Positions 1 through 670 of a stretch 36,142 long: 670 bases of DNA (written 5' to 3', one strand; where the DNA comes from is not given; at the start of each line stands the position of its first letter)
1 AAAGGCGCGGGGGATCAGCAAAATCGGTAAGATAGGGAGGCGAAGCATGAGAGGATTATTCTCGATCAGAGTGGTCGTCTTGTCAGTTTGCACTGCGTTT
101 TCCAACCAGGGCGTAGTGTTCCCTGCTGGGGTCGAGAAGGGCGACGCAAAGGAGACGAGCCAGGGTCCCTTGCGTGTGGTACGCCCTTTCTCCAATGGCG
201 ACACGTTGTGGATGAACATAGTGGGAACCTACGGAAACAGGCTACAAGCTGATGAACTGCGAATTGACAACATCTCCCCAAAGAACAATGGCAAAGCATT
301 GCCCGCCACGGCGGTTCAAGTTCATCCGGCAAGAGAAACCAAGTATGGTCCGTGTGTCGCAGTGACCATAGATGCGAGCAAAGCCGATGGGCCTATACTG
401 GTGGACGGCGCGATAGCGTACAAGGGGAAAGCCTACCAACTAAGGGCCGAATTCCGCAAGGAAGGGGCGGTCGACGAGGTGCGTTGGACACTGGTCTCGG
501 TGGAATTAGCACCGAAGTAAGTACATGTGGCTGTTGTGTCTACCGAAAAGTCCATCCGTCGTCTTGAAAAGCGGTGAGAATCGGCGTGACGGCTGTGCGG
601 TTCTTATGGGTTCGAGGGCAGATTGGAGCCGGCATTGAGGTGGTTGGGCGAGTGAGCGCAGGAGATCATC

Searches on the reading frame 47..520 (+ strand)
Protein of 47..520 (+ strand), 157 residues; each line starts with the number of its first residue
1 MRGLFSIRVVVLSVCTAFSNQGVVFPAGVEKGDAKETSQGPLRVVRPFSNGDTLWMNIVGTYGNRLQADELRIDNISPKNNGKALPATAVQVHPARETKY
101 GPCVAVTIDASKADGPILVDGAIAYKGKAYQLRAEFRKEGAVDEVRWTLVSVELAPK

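Call 63: search_protein_families(library=pfam, proteins=[window:47-520:+], max_evalue=1)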
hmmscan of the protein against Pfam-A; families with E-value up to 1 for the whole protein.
window:47-520:+ (157 aa): 1 family
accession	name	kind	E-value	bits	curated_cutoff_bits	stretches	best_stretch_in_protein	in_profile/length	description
PF19206.5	DUF5878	-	0.14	12.4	27.1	1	94-138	66-110/148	Family of unknown function (DUF5878)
